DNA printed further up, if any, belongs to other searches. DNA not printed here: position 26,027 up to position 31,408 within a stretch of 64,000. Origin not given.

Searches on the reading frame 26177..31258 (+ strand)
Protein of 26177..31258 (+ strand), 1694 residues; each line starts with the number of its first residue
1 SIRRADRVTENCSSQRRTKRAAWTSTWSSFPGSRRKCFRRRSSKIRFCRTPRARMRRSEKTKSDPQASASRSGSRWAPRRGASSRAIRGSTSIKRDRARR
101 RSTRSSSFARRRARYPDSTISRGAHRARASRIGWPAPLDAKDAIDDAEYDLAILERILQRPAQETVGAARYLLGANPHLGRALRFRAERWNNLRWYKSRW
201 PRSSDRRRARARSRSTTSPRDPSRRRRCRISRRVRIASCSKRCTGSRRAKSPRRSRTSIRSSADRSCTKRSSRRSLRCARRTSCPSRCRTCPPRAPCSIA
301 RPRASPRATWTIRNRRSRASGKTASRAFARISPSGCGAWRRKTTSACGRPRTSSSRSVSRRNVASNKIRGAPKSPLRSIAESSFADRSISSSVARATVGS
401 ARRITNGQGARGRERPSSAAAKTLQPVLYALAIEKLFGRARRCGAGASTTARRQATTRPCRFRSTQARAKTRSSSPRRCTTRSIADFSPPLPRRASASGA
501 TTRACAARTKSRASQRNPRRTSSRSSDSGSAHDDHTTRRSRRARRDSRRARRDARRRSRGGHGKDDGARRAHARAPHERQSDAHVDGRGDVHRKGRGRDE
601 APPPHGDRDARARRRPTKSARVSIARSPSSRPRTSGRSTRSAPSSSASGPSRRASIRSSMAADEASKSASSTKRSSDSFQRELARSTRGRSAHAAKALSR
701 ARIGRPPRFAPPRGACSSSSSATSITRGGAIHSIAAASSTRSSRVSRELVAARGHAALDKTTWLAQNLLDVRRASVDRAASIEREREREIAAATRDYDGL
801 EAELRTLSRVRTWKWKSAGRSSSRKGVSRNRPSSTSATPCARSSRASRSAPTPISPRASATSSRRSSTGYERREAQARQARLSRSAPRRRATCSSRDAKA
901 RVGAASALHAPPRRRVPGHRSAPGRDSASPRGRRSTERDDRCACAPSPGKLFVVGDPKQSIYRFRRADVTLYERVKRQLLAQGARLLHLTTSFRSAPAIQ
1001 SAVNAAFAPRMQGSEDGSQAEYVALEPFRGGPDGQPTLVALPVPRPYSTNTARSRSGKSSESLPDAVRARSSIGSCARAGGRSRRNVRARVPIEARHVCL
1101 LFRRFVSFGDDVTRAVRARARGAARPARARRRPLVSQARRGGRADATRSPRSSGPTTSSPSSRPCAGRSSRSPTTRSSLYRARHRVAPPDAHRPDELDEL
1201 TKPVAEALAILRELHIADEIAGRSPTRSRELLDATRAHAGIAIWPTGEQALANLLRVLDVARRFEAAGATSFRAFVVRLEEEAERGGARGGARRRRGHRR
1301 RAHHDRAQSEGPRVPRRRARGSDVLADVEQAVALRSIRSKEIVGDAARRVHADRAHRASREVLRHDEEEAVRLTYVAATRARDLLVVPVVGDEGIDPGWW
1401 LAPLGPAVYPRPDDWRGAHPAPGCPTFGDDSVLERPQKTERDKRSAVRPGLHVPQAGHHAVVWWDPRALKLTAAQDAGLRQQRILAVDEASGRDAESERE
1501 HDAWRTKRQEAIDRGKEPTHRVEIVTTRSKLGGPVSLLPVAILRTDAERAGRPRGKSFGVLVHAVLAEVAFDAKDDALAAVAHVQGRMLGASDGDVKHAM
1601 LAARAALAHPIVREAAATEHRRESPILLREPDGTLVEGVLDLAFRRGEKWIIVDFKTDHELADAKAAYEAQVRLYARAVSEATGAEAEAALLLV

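Call 28: search_protein_families(library=pfam, max_evalue=0.001, proteins=[window:26177-31258:+])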
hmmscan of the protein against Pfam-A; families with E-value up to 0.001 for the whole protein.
window:26177-31258:+ (1694 aa): 1 family
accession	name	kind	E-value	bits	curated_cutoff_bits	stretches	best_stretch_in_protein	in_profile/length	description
PF00580.27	UvrD-helicase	-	7.9e-07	29.5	23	1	949-978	240-269/271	UvrD/REP helicase N-terminal domain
